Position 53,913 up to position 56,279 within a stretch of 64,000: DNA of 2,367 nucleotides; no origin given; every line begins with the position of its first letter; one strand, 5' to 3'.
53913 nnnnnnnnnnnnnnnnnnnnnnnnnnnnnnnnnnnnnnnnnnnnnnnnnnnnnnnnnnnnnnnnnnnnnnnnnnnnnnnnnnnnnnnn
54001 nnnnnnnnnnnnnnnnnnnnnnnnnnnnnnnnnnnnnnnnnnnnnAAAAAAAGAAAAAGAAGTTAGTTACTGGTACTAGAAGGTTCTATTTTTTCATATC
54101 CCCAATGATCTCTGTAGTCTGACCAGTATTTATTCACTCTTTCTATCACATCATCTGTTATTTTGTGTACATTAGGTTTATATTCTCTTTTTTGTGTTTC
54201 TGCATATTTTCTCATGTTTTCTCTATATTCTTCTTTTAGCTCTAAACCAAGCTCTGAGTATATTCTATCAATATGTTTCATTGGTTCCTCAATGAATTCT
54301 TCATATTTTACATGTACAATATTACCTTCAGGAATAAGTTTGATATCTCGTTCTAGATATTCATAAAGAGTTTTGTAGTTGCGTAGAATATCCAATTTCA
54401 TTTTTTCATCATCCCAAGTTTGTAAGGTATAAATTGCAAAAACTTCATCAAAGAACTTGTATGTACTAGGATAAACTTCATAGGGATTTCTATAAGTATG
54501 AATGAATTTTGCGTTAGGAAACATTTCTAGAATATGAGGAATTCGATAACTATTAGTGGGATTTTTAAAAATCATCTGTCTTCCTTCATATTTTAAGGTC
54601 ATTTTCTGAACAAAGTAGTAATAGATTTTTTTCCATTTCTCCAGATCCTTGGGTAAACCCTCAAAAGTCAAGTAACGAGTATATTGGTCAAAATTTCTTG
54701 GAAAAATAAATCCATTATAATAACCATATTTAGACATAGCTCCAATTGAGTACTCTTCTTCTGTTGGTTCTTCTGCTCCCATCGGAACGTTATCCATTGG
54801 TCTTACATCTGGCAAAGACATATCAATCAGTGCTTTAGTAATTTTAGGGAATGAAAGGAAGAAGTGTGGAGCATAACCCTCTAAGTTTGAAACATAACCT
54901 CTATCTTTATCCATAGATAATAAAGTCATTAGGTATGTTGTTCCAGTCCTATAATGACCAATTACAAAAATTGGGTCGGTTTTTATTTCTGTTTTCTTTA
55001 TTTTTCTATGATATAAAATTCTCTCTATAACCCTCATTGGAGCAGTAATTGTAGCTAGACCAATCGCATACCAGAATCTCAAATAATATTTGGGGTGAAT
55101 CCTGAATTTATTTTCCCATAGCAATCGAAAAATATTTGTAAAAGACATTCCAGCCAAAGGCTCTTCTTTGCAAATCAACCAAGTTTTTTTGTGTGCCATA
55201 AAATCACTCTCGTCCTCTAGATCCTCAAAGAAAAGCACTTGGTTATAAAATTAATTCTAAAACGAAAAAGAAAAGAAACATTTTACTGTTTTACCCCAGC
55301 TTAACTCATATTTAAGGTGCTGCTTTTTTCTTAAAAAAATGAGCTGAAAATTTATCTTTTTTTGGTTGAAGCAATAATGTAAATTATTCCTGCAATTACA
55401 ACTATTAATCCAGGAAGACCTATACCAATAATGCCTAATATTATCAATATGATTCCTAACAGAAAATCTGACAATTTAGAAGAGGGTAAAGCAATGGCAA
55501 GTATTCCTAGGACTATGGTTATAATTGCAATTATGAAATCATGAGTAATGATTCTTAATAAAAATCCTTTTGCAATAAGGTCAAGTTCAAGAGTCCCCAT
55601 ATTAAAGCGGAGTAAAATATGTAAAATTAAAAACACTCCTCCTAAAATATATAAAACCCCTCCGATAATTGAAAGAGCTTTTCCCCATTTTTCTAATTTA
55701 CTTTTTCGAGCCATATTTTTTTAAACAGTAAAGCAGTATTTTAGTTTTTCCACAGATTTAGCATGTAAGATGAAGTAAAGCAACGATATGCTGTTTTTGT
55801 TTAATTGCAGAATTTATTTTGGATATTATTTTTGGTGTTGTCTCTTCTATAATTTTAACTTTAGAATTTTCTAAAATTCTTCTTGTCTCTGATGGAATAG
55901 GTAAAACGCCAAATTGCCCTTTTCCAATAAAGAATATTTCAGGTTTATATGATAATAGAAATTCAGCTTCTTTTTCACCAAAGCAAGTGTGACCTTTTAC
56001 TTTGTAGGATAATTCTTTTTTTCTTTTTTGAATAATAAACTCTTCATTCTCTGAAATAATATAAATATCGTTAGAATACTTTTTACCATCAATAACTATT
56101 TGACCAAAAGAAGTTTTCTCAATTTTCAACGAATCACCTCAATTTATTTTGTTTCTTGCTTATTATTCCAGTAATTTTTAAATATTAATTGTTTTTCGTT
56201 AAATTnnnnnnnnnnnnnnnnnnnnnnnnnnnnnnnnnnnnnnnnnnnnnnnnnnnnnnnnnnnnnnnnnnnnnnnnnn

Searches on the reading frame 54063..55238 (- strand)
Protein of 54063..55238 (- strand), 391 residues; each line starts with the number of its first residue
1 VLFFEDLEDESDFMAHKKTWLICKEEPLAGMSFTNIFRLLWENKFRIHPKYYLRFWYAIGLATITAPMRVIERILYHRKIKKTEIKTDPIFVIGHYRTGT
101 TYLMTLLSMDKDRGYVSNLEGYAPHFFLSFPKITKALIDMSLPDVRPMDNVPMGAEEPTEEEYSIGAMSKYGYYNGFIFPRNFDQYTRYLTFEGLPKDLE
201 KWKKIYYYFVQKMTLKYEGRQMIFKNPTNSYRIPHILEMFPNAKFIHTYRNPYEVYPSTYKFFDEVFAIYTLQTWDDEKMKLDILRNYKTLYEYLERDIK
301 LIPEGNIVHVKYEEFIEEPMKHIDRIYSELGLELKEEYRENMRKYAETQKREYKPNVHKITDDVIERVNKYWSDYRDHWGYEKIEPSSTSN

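Call 4: search_protein_families(library=pfam, proteins=[window:54063-55238:-], max_evalue=0.01)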
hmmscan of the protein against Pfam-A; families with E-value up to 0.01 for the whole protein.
window:54063-55238:- (391 aa): 3 families
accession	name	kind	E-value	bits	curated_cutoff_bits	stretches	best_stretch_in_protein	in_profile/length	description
PF13469.12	Sulfotransfer_3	-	3.1e-31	109.8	27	1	89-335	1-215/216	Sulfotransferase family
PF00685.33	Sulfotransfer_1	-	7.4e-14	52.2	22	1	88-350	2-199/255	Sulfotransferase domain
PF17784.7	Sulfotransfer_4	-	0.00067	20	22.8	1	231-289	79-141/215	Sulfotransferase domain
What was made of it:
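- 54063..55199 (-): ST2: 378-aa PAPS-type sulfotransferase paralogue, in a different clade (with another Heimdall and a Promethearchaeati sequence). Pfam PF13469 E 3.1e-31 (call 4).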

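Call 5: search_protein_families(library=ncbifam, proteins=[window:54063-55238:-], max_evalue=0.01)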
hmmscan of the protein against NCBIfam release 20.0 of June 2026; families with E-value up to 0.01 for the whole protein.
window:54063-55238:- (391 aa): 0 families

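Call 72: predict_structure(alignment_id=A6)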
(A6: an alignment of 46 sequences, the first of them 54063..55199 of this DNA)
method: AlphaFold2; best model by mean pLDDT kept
length: 378 residues; sequences in the alignment: 46
mean_pLDDT: 92.8   pTM: 0.92
mean pLDDT of the five models: 92.8, 91.9, 91.9, 91.5, 91.2
residues with pLDDT >= 90: 321; 70-90: 40; 50-70: 11; < 50: 6
segments of 3 or more residues with pLDDT < 50: 1-4
pLDDT, mean of each block of 10 residues (from residue 1): 52 77 95 94 92 96 98 98 89 98 96 96 91 87 96 95 93 94 97 99 98 97 98 97 93 86 92 94 97 98 97 98 98 95 89 96 95 72
secondary structure, 60 per line:
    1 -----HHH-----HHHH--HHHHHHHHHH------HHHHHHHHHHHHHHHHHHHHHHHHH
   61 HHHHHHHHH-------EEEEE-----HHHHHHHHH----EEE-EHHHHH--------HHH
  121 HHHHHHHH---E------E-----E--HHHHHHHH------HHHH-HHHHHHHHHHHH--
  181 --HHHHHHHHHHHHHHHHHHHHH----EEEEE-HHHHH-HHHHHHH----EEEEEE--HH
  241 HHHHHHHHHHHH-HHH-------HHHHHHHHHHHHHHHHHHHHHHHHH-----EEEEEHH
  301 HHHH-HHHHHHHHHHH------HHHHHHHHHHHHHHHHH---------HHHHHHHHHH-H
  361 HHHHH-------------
elements in order: H14-17 H20-29 H36-69 E77-81 H87-95 E100-102 H105-109 H118-128 H148-155 H162-165 H167-178 H183-203 E208-212 H214-218 H220-226 E231-236 H239-252 H264-288 E294-298 H299-304 H306-316 H323-339 H349-358 H360-365
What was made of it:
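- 54063..55199 (-): AF2 pLDDT 92.8, pTM 0.92 (call 72).
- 55026..55082 (-): ST2 segment homologous to the ST1 hydrophobic stretch (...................); not TM-grade. It lies within AF2 helix 36-69 (call 72).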

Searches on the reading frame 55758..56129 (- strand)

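Call 29: search_protein_families(library=pfam, proteins=[window:55758-56129:-], max_evalue=0.001)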
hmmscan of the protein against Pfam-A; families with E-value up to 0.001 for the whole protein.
window:55758-56129:- (123 aa): 1 family
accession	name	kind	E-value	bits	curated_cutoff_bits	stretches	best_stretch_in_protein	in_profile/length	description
PF04430.19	DUF498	-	9.4e-11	42.1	33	1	3-120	1-109/109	Protein of unknown function (DUF498/DUF598)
